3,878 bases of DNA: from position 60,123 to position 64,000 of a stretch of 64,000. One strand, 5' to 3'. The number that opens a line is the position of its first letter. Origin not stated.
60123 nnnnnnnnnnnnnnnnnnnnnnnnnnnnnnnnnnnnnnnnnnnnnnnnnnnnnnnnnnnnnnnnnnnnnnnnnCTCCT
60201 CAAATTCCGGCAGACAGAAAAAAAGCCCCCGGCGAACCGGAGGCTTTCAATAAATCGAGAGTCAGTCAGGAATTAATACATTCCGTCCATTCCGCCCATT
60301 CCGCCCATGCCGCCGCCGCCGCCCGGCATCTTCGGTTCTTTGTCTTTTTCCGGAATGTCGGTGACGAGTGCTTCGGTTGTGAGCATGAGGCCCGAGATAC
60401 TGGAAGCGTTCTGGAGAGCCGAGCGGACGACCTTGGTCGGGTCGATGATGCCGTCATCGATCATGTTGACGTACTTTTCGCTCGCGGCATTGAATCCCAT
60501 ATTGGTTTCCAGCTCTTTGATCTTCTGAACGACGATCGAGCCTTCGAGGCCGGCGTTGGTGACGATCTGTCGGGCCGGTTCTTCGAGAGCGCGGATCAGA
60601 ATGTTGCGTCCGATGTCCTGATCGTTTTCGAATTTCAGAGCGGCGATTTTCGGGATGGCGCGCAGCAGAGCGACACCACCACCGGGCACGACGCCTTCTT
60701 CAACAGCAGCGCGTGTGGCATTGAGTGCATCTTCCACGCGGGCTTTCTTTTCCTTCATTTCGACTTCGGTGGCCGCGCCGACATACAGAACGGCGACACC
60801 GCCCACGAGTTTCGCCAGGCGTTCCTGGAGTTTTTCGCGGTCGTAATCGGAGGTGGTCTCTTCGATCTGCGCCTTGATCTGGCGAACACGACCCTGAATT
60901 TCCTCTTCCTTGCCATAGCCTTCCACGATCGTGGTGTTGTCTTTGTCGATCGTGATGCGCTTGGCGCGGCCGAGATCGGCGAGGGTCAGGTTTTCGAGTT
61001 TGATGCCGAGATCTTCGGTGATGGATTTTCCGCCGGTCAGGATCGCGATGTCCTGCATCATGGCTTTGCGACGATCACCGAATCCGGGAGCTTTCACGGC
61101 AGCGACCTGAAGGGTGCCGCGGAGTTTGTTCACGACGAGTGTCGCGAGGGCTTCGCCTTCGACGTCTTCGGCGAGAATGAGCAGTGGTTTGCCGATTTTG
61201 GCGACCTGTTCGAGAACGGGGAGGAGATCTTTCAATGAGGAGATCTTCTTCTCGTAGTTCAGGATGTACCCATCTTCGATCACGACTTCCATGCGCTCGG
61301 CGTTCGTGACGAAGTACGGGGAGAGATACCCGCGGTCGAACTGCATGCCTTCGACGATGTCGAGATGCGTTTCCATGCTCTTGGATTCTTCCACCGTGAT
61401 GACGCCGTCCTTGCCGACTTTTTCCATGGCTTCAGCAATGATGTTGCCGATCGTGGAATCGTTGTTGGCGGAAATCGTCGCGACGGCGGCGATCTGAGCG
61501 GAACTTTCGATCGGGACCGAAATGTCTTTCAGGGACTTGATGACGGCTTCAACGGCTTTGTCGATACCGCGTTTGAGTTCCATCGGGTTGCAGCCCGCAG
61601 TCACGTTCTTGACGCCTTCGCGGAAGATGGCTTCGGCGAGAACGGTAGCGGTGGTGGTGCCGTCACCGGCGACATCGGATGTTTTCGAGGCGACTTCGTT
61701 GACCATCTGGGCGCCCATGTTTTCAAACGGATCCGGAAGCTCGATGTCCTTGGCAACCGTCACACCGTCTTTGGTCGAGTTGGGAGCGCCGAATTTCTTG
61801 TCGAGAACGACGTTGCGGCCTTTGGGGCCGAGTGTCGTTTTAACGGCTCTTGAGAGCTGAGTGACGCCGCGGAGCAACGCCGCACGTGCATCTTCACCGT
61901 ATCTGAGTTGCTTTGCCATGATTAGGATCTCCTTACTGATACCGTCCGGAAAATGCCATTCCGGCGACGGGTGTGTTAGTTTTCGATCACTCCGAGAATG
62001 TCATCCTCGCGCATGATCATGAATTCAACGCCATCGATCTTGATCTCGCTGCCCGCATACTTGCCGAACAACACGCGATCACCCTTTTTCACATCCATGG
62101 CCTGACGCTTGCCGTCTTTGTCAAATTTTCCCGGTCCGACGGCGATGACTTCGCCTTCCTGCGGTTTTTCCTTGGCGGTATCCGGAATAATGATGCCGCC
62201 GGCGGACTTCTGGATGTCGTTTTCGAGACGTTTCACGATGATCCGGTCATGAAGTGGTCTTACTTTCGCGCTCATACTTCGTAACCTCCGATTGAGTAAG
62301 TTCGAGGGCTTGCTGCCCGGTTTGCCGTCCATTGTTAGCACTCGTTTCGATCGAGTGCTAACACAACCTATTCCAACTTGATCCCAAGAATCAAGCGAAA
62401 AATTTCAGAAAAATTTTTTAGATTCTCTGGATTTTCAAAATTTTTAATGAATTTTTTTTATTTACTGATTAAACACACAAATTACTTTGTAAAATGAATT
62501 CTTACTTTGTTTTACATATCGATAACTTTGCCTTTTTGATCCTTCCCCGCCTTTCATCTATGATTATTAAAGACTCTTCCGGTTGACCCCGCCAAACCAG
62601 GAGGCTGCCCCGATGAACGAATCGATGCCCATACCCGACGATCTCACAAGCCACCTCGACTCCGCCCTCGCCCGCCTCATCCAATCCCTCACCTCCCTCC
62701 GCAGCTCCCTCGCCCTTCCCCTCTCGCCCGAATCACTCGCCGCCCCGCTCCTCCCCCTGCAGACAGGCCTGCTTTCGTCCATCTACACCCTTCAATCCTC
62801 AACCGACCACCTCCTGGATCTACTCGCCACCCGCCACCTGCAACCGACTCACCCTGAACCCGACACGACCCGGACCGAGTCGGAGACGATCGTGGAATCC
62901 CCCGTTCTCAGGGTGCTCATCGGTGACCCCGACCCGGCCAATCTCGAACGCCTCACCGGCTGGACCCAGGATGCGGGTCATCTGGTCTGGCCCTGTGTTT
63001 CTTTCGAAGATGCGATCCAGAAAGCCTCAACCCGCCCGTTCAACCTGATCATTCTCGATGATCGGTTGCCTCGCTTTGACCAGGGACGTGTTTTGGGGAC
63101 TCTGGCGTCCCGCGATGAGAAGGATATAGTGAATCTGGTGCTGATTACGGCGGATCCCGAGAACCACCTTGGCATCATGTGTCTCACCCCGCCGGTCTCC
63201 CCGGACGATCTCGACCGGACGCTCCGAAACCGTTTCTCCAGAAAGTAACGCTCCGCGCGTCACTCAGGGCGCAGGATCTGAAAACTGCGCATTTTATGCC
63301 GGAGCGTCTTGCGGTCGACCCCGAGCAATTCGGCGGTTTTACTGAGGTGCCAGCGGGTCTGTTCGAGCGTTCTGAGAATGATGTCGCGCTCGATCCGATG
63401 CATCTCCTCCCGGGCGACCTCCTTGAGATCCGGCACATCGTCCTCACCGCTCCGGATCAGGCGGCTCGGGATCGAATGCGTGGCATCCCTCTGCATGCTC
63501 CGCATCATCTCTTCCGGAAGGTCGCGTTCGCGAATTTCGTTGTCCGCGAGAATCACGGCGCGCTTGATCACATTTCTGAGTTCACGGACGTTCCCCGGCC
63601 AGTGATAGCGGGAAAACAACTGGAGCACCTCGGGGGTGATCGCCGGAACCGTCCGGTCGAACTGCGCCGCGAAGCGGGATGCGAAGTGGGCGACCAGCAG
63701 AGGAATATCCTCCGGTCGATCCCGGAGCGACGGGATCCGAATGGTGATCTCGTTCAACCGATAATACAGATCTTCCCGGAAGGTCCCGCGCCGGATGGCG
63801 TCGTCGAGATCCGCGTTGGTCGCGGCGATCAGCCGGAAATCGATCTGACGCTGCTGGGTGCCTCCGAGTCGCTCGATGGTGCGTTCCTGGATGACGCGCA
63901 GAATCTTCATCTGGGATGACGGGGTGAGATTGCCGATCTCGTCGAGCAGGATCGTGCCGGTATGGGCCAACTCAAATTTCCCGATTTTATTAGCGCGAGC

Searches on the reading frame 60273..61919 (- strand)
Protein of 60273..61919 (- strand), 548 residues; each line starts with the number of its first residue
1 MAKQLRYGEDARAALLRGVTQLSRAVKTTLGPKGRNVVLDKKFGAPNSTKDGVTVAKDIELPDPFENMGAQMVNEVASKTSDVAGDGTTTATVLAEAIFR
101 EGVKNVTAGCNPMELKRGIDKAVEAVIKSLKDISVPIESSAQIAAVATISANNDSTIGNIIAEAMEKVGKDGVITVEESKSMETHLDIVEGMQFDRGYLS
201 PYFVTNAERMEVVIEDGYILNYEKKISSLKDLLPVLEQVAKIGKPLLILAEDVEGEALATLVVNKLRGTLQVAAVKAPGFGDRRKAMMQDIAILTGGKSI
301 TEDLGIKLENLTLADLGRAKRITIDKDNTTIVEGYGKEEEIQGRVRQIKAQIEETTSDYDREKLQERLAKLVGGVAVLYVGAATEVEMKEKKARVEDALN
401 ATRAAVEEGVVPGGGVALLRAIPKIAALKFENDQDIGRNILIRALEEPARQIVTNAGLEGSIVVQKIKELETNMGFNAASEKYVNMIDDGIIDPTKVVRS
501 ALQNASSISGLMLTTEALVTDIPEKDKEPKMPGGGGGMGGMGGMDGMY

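Call 10: search_protein_families(library=pfam, proteins=[window:60273-61919:-], max_evalue=0.001)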
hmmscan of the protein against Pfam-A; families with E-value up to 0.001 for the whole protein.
window:60273-61919:- (548 aa): 1 family
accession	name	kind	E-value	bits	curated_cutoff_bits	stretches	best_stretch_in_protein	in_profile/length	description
PF00118.29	Cpn60_TCP1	-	6.2e-75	253.2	34.3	1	22-521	1-488/490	TCP-1/cpn60 chaperonin family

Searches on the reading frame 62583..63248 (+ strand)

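Call 10: search_protein_families(library=pfam, proteins=[window:62583-63248:+], max_evalue=0.001)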
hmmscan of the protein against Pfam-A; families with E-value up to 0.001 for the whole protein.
window:62583-63248:+ (221 aa): 1 family
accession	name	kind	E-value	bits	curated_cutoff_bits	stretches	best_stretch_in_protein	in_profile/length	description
PF00072.30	Response_reg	-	0.00043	20.9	30.2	1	111-196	1-84/111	Response regulator receiver domain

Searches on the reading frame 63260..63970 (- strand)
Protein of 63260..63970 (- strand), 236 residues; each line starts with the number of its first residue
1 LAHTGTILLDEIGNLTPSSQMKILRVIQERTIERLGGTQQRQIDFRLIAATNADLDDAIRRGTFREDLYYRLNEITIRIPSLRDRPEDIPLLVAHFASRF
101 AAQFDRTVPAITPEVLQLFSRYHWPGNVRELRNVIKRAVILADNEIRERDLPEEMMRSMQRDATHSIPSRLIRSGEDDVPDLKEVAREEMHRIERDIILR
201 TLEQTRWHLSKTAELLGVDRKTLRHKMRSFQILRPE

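Call 10: search_protein_families(library=pfam, proteins=[window:63260-63970:-], max_evalue=0.001)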
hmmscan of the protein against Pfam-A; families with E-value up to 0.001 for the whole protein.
window:63260-63970:- (236 aa): 4 families
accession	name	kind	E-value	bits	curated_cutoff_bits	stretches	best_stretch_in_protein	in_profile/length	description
PF00158.32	Sigma54_activat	-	5.1e-28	98.3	20.2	1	2-77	92-167/168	Sigma-54 interaction domain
PF25601.1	AAA_lid_14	-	2.3e-27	95.1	27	1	83-164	1-83/87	AAA+ ATPase lid domain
PF02954.25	HTH_8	-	5e-12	45.8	22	1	192-228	4-40/42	Bacterial regulatory protein, Fis family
PF14532.12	Sigma54_activ_2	-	3.3e-08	34.3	25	1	2-82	68-138/138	Sigma-54 interaction domain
